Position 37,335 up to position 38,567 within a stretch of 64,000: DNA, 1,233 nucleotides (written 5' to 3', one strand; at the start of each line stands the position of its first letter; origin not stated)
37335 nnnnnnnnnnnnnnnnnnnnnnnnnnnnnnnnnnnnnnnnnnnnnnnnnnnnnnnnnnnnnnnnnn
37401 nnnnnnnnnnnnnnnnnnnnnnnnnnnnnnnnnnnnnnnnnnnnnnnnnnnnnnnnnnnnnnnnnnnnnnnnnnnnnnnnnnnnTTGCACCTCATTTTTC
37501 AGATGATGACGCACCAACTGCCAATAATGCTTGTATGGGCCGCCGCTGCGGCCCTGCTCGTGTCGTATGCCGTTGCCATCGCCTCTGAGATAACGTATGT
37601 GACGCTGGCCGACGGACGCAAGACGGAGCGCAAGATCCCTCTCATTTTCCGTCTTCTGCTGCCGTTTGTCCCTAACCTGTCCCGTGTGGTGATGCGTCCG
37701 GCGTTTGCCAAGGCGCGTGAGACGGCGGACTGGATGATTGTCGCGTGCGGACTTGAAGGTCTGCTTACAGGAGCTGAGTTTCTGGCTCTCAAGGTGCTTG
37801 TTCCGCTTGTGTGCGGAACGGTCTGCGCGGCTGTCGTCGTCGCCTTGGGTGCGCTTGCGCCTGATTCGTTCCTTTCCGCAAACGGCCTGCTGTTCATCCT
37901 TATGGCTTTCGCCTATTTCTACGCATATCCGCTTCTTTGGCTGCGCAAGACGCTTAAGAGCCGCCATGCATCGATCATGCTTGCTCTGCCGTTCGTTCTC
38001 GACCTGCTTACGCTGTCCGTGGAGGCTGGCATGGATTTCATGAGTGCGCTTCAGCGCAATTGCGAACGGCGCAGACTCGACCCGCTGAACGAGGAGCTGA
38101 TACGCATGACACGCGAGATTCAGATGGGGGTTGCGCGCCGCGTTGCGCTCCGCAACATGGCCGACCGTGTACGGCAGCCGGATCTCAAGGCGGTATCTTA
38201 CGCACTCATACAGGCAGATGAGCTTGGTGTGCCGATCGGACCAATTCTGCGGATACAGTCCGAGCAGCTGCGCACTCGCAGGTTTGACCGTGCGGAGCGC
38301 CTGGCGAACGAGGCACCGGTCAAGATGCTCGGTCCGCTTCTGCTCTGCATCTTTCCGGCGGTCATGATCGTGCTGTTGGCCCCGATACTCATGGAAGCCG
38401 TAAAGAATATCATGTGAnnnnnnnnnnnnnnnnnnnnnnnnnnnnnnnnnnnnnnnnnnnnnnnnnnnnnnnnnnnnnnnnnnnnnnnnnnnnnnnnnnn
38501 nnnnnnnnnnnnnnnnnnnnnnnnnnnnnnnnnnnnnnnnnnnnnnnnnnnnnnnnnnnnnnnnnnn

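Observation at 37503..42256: tadC fused into an FHA-PEGA-TlyA-ExbD-like operon: possible Kil-like contact or secretion apparatus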

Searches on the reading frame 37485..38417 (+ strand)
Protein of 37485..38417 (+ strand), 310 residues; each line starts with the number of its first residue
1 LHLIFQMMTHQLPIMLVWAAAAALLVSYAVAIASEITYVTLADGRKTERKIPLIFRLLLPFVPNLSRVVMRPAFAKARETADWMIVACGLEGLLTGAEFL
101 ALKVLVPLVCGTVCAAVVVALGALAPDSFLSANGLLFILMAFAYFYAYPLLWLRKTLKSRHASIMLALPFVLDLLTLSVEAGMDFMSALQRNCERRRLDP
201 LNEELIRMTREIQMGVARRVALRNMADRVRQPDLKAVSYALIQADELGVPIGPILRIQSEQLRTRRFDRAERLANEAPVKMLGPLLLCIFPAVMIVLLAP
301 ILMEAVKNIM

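Call 3: search_protein_families(library=pfam, proteins=[window:37485-38417:+], max_evalue=0.01)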
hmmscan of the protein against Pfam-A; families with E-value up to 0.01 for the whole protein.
window:37485-38417:+ (310 aa): 1 family
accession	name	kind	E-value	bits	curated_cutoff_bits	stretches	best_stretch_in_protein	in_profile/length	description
PF00482.28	T2SSF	-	2.4e-15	57.1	25.2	1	172-298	2-124/125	Type II secretion system (T2SS), protein F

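Call 4: search_protein_families(library=ncbifam, proteins=[window:37485-38417:+], max_evalue=0.01)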
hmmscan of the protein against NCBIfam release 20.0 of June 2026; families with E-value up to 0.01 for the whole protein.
window:37485-38417:+ (310 aa): 0 families

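Call 12: find_homologous_proteins(query=window:37503-38417:+)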
Query window:37503-38417:+ (304 aa): 4343 proteins with E <= 0.001 among 8000 candidates; the best 120 are listed.
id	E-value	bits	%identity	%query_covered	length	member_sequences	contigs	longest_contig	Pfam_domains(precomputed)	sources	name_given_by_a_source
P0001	6.4e-187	638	100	100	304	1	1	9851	PF00482.29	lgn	-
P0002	1.3e-184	630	98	100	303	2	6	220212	PF00482.29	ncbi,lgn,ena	-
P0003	1.2e-181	621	100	97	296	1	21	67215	PF00482.29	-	-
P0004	1.6e-181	620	100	97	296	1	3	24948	PF00482.29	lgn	-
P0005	4.3e-181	619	100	97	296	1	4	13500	PF00482.29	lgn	-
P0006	2.3e-179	613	98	97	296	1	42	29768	PF00482.29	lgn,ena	-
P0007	6.7e-179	612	97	97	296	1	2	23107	PF00482.29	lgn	-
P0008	1.2e-178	611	97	97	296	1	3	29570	PF00482.29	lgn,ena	-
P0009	2.5e-178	610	93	100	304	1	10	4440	PF00482.29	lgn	-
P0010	3.7e-177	606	93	100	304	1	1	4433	PF00482.29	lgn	-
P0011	6.3e-167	572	88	100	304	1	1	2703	PF00482.29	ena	-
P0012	7.1e-167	572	88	100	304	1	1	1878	PF00482.29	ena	-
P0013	8.7e-167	572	88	100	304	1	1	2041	PF00482.29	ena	-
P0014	1.2e-166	571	87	100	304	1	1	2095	PF00482.29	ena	-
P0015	1.6e-166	571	88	100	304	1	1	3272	PF00482.29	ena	-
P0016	1.6e-166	571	87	100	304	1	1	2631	PF00482.29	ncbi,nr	ncbi:MAG: type II secretion system F family protein [Kiritimatiellae bacterium]|nr:type II secretion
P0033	1.9e-165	567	87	100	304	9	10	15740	PF00482.29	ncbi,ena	-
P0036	2.4e-165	567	87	100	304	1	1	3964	PF00482.29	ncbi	-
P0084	2.6e-158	544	86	97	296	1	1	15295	PF00482.29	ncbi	-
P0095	1.1e-154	532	80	100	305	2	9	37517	PF00482.29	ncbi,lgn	-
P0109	4.6e-152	524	80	100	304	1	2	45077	PF00482.29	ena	-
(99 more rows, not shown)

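Call 14: find_encoding_contigs(protein=P0002, flank=10000, max_places=3)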
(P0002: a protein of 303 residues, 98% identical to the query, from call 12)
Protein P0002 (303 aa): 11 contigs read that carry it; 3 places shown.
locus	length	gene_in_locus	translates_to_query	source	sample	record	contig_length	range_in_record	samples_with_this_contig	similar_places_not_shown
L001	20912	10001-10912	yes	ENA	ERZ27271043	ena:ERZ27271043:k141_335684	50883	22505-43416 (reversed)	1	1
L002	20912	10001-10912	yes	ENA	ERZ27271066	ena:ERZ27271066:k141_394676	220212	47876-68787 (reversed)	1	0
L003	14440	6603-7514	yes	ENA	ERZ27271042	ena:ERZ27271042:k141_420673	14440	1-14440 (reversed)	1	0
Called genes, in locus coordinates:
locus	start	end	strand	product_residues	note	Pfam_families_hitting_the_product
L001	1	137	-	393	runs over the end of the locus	PF00165:HTH_AraC (faint), PF13377:Peripla_BP_3, PF12833:HTH_18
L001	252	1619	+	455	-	PF00657:Lipase_GDSL, PF13472:Lipase_GDSL_2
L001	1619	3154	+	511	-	PF13229:Beta_helix (faint)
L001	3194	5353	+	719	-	PF13229:Beta_helix, PF05048:NosD (weak)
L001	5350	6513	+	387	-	PF00149:Metallophos (faint)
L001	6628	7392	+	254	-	-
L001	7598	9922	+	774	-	-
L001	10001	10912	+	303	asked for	PF00482:T2SSF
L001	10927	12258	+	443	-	PF16697:Yop-YscD_cpl, PF00498:FHA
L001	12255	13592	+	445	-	PF08308:PEGA, PF13620:CarboxypepD_reg (faint), PF13715:CarbopepD_reg_2 (faint), PF08308:PEGA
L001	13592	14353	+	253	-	PF01479:S4, PF01728:FtsJ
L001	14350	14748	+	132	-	-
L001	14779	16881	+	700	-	PF22745:Nlig-Ia, PF01653:DNA_ligase_aden, PF03120:OB_DNA_ligase, PF03119:DNA_ligase_ZBD, PF00533:BRCT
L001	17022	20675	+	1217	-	PF01841:Transglut_core, PF12969:DUF3857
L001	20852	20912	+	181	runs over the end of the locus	PF02525:Flavodoxin_2, PF03358:FMN_red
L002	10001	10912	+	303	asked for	PF00482:T2SSF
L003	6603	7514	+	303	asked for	PF00482:T2SSF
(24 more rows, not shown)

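Call 15: find_encoding_contigs(protein=P0109, flank=10000, max_places=2)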
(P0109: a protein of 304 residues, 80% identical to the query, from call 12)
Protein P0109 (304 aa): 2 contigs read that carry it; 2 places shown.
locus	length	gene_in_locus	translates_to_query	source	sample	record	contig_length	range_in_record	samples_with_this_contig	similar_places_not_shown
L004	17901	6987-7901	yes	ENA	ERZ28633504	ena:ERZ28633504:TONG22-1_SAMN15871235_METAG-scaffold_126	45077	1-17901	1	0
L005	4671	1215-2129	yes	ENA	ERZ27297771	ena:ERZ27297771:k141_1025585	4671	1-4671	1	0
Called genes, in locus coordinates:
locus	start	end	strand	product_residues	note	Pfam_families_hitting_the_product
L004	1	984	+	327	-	?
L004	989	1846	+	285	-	PF04556:DpnII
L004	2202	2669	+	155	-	PF01555:N6_N4_Mtase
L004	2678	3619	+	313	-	PF00892:EamA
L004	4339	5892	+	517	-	PF09820:AAA-ATPase_like, PF08011:PDDEXK_9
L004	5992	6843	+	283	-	PF02311:AraC_binding (weak), PF07883:Cupin_2 (weak), PF12833:HTH_18, PF00165:HTH_AraC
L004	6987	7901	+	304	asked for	PF00482:T2SSF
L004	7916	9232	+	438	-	PF16697:Yop-YscD_cpl, PF00498:FHA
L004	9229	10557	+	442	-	PF08308:PEGA, PF13620:CarboxypepD_reg (faint), PF13715:CarbopepD_reg_2 (faint), PF08308:PEGA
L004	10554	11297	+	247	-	PF01479:S4, PF01728:FtsJ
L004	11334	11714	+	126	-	-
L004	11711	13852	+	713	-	PF22745:Nlig-Ia, PF01653:DNA_ligase_aden, PF03120:OB_DNA_ligase, PF03119:DNA_ligase_ZBD, PF00533:BRCT (weak)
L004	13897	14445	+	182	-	PF02397:Bac_transf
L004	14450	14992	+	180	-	PF17836:PglD_N, PF00132:Hexapep (faint)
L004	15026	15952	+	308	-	PF01261:AP_endonuc_2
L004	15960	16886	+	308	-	PF01520:Amidase_3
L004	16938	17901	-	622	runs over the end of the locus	PF02518:HATPase_c (weak), PF13589:HATPase_c_3, PF01119:DNA_mis_repair, PF08676:MutL_C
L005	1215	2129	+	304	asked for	PF00482:T2SSF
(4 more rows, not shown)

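Call 17: search_solved_structures(query=window:37503-38417:+, max_evalue=1)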
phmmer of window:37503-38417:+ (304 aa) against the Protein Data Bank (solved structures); distinct sequences matched with E-value up to 1: 1.
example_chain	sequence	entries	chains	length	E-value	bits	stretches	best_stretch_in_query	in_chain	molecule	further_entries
3p8c_E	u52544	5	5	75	0.29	14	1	166-212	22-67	Probable protein BRICK1 | Protein BRICK1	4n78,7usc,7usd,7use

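Call 19: search_protein_representatives(protein=window:37503-38417:+)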
Query: 304 residues. Proteins with E-value up to 0.001 (for the whole library): 12831; up to 1e-10: 6685; up to 1e-30: 480. The best 150 are listed.
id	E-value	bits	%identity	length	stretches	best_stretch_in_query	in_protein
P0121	3.1e-94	332.2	86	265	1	121-304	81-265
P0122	6.3e-85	301.6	53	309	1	8-301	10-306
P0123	1.5e-78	280.8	55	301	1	11-301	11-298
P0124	8.1e-78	278.3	64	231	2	3-161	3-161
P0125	2.9e-76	273.2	69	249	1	5-201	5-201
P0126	2.3e-70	253.9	46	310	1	8-298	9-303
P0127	1.2e-66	241.6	59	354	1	9-211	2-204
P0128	3.8e-66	240.0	82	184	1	165-303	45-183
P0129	4.0e-63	230.1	49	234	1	4-231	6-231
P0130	2.5e-61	224.2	46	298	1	8-298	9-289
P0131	9.4e-60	219.1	65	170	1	138-298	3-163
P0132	1.0e-59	218.9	48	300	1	39-299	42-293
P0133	1.2e-58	215.4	45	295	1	18-303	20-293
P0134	7.0e-58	212.9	76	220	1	173-303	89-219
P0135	1.6e-57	211.8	67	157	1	3-154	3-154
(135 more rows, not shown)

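Call 21: find_related_loci(query=A1, collection=genome_contigs, flank=10000)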
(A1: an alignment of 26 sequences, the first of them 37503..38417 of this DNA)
Query A1 (304 aa) in genome_contigs; peptide patterns used: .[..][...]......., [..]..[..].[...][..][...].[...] (x = any residue, [..] = any of these).
600 stretches matched a pattern (row limit reached: there are more); 575 encode a relative of the query (tblastn E <= 1e-3); the best 80 are kept; 80 distinct loci.
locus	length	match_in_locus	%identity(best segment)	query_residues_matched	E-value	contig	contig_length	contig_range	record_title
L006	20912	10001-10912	80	1-304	1e-155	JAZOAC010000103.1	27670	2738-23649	MAG: Kiritimatiellia bacterium isolate T1900044764_TS20190230.MAGScoT_cleanbin_000043 SGB_2394_k141_1664714, whole genom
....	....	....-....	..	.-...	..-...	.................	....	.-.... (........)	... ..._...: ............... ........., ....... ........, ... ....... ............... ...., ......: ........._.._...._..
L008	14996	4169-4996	76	28-303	4e-135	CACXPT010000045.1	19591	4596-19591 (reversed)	uncultured bacterium isolate RUG11483 genome assembly, contig: RUG11483_asm_45, whole genome shotgun sequence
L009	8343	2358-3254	69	4-302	1e-133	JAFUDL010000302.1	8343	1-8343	MAG: Kiritimatiellae bacterium isolate RGIG4394 Roe_deer_Omasum-1__c182259, whole genome shotgun sequence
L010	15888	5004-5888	70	5-299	5e-133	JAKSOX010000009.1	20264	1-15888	MAG: Kiritimatiellia bacterium isolate Horse_feces188 MAG188_9, whole genome shotgun sequence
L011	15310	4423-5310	71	8-303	1e-130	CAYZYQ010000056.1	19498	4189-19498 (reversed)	MAG TPA_asm: uncultured Lentisphaeraceae bacterium isolate binchicken_co370_247 genome assembly, contig: NODE_2898_lengt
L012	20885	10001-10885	69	9-303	2e-130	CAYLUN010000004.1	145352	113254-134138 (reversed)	MAG TPA_asm: uncultured Lentisphaeraceae bacterium isolate SRP272421_co4_436 genome assembly, contig: NODE_75_length_145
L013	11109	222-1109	65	9-304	3e-126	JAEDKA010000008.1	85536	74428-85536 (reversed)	MAG: Kiritimatiellae bacterium isolate MAG202 NODE_99_length_85536_cov_21.612452, whole genome shotgun sequence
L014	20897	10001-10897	65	5-303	3e-125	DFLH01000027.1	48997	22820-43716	MAG TPA_asm: Verrucomicrobia bacterium UBA3624 UBA3624_contig_986, whole genome shotgun sequence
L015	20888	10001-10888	63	9-304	2e-124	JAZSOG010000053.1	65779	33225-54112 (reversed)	MAG: Kiritimatiellia bacterium isolate T1900044549_TS20190015.MAGScoT_cleanbin_000036 SGB_192_k141_695059, whole genome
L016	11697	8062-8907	68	22-303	2e-123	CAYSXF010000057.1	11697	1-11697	MAG TPA_asm: uncultured Lentisphaeraceae bacterium isolate binchicken_co2_384 genome assembly, contig: NODE_4276_length_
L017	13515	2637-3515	61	12-304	2e-122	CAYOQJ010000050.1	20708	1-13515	MAG TPA_asm: uncultured Lentisphaeraceae bacterium isolate SRP067234_co1_252 genome assembly, contig: k99_706465, whole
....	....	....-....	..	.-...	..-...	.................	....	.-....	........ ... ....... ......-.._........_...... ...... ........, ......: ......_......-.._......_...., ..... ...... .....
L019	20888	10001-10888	70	8-303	3e-122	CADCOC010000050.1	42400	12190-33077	uncultured bacterium isolate RUG14821 genome assembly, contig: RUG14821_asm_50, whole genome shotgun sequence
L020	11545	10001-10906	64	3-304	3e-121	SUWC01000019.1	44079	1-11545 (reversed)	MAG: Lentisphaerae bacterium isolate SIG88 NODE_19043_length_44079_cov_2.360029, whole genome shotgun sequence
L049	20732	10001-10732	57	22-303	2e-97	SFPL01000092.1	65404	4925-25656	MAG: Lentisphaeraceae bacterium isolate W3P31.013 Contig22520, whole genome shotgun sequence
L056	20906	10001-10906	54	7-303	9e-94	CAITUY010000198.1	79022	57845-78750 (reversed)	uncultured bacterium isolate AlinenLipids_bin-7679 genome assembly, contig: bin-7679:198/250, whole genome shotgun seque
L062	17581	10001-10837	56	9-296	6e-91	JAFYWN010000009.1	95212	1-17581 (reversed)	MAG: Kiritimatiellae bacterium isolate RGIG7486 Water_buffalos_Colon-4__c12, whole genome shotgun sequence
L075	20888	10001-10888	47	9-302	1e-85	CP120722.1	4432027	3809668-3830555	Kiritimatiellota bacterium B12222 chromosome, complete genome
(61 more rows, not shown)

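Call 30: search_protein_families(library=pfam, proteins=[L075:2911-3138:+, L075:3192-3830:+, L075:3827-5275:+, L075:5211-5792:+, L075:5762-6460:+, L075:6495-7313:+, L075:7315-9033:+, L075:9030-9926:+, L075:10899-12320:+, L075:12320-13684:+], max_evalue=0.01)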
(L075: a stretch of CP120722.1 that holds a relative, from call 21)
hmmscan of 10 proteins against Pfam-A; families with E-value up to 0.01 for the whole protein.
L075:2911-3138:+ (75 aa): 1 family
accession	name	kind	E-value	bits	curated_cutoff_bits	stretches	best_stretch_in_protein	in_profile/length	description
PF04964.19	Flp_Fap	-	1.9e-05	24.8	32.2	1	6-42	2-38/46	Flp/Fap pilin component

L075:3192-3830:+ (212 aa): 1 family
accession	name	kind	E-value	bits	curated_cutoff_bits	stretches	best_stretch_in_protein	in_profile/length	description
PF07811.17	TadE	-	0.00019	21.9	22.9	1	20-62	1-43/43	TadE-like protein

L075:3827-5275:+ (482 aa): 1 family
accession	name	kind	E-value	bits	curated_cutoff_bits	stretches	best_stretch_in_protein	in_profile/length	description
PF13400.11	Tad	-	0.00081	20.1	22.3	1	19-65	1-46/47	Putative Flp pilus-assembly TadE/G-like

L075:5211-5792:+ (193 aa): 1 family
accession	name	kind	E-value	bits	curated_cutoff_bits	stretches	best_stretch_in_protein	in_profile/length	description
PF07811.17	TadE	-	4.4e-05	23.9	22.9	1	29-61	1-33/43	TadE-like protein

L075:5762-6460:+ (232 aa): 0 families

L075:6495-7313:+ (272 aa): 2 families
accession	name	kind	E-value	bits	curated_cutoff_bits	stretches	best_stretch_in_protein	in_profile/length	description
PF16976.10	RcpC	-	2.7e-25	88.9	28.8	1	111-227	2-114/114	Flp pilus assembly protein RcpC/CpaB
PF08666.17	SAF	-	0.00019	22.3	21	1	40-99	2-59/63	SAF domain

L075:7315-9033:+ (572 aa): 7 families
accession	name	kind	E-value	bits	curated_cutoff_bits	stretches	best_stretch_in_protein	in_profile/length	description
PF00437.27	T2SSE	-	2.3e-66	224.4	24.9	1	212-492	2-279/370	Type II/IV secretion system protein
PF00498.31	FHA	-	1.2e-15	58.2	20.7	1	26-90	1-67/67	FHA domain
PF16697.10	Yop-YscD_cpl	-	2.6e-14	53.7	33.2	1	17-96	10-90/94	Inner membrane component of T3SS, cytoplasmic domain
PF00005.33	ABC_tran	-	0.00024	22.1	25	1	337-375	7-45/137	ABC transporter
PF13245.12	AAA_19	-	0.0027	18.3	25.1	1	340-370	10-40/134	AAA domain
PF07724.20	AAA_2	-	0.0061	17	27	0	343-398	5-59/166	AAA domain (Cdc48 subfamily)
PF12775.13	AAA_7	-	0.0097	15.9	25.8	0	332-368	24-60/181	P-loop containing dynein motor region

L075:9030-9926:+ (298 aa): 1 family
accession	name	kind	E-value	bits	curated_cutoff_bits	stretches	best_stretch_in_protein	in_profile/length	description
PF00482.28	T2SSF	-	3.4e-18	66.2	25.2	1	133-256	4-124/125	Type II secretion system (T2SS), protein F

L075:10899-12320:+ (473 aa): 3 families
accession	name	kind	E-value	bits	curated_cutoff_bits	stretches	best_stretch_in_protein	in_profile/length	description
PF00498.31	FHA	-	1.3e-13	51.6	20.7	1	28-90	2-67/67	FHA domain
PF16697.10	Yop-YscD_cpl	-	5.6e-13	49.4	33.2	1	12-96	4-90/94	Inner membrane component of T3SS, cytoplasmic domain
PF15281.11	Consortin_C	-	0.0012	19.3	30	1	160-228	37-104/114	Consortin C-terminus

L075:12320-13684:+ (454 aa): 5 families
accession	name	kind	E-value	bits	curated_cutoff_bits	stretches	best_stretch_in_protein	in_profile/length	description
PF08308.17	PEGA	-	1.4e-67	224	20.8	5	166-233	2-69/71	PEGA domain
PF13620.12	CarboxypepD_reg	-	5e-12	46.4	32.3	0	262-301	41-81/82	Carboxypeptidase regulatory-like domain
PF13715.12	CarbopepD_reg_2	-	3.4e-05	24.2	32.2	0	262-305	37-80/88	CarboxypepD_reg-like domain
PF21226.3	MalQ_N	-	0.0011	19.8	24.1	0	249-285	49-86/91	MalQ N-terminal beta sandwich domain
PF16640.11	Big_3_5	-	0.0012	19.8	35.5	0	172-214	25-76/88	Bacterial Ig-like domain (group 3)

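Call 43: find_related_loci(query=A3, collection=metagenome_contigs, flank=10000)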
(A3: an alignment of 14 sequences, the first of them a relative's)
Query A3 (297 aa) in metagenome_contigs; peptide patterns used: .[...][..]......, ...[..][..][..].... (x = any residue, [..] = any of these).
524 stretches matched a pattern; 463 encode a relative of the query (tblastn E <= 1e-3); the best 80 are kept; 80 distinct loci.
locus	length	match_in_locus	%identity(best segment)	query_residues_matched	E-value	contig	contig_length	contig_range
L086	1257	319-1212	88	1-297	0e+0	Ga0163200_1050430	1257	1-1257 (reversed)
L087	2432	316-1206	78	1-297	1e-160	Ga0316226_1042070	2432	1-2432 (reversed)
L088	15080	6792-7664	80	7-297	4e-146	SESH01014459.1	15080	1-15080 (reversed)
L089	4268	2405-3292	77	3-297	6e-149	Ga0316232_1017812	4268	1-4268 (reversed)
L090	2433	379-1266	77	3-297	1e-154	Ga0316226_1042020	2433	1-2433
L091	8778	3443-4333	77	1-297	2e-143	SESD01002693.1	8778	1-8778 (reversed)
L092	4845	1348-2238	80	1-297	1e-143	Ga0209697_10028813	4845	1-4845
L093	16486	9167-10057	80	1-297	9e-142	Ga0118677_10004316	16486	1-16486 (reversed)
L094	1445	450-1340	70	1-297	7e-152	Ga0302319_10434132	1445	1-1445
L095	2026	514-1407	72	1-297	9e-149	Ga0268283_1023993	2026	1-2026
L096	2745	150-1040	78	1-297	1e-144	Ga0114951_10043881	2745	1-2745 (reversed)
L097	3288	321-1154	77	20-297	6e-141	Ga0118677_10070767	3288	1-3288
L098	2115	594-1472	73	5-297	4e-145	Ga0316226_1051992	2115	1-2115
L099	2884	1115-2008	69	1-297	9e-138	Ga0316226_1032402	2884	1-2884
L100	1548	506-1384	68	5-297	8e-141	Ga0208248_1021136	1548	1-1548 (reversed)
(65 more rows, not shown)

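Call 62: search_protein_families(library=pfam, proteins=[L010:9307-10137:+, L010:10134-11867:+, L010:11918-12757:+, L049:14149-14379:+, L049:14446-15081:+, L049:15081-16466:+, L049:16456-16740:+, L049:16742-17791:+, L049:17718-19187:+, L049:19247-20425:+], max_evalue=0.01)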
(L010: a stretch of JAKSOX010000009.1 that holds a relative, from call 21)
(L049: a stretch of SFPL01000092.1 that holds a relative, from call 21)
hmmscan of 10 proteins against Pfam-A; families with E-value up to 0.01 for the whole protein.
L010:9307-10137:+ (276 aa): 3 families
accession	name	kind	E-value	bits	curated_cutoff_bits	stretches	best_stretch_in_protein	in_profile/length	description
PF16976.10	RcpC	-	1.9e-24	86.2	28.8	1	122-240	2-114/114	Flp pilus assembly protein RcpC/CpaB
PF08666.17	SAF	-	0.00011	23.2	21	1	57-114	8-63/63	SAF domain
PF13144.11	ChapFlgA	-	0.0074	16.8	23.8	0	51-146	2-93/122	Chaperone for flagella basal body P-ring formation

L010:10134-11867:+ (577 aa): 4 families
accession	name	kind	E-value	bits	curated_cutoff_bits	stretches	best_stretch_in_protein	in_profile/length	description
PF00437.27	T2SSE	-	5.1e-64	216.7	24.9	1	213-488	3-273/370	Type II/IV secretion system protein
PF00498.31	FHA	-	5e-16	59.3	20.7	1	24-88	1-67/67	FHA domain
PF16697.10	Yop-YscD_cpl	-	1.4e-13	51.3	33.2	1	14-97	9-93/94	Inner membrane component of T3SS, cytoplasmic domain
PF00005.33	ABC_tran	-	0.0015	19.6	25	1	342-375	12-45/137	ABC transporter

L010:11918-12757:+ (279 aa): 1 family
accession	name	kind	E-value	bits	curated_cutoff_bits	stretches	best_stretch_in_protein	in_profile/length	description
PF00482.28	T2SSF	-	8.9e-19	68.1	25.2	1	114-235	4-122/125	Type II secretion system (T2SS), protein F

L049:14149-14379:+ (76 aa): 0 families

L049:14446-15081:+ (211 aa): 0 families

L049:15081-16466:+ (461 aa): 0 families

L049:16456-16740:+ (94 aa): 1 family
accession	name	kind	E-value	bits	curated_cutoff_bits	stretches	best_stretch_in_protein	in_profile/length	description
PF07811.17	TadE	-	0.0046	17.5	22.9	1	12-53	1-42/43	TadE-like protein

L049:16742-17791:+ (349 aa): 2 families
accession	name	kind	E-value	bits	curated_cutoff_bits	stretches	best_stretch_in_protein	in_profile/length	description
PF00557.29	Peptidase_M24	-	4.1e-61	206.8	23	1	137-337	2-208/208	Metallopeptidase family M24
PF01321.24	Creatinase_N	-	7e-06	27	22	1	10-129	1-128/128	Creatinase/Prolidase N-terminal domain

L049:17718-19187:+ (489 aa): 2 families
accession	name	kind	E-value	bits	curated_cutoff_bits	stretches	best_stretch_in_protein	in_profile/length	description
PF00749.27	tRNA-synt_1c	-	9e-81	271.6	23.4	2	137-310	140-314/314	tRNA synthetases class I (E and Q), catalytic domain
PF19269.4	Anticodon_2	-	2.2e-26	93.4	23.6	1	358-482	11-140/141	Anticodon binding domain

L049:19247-20425:+ (392 aa): 0 families
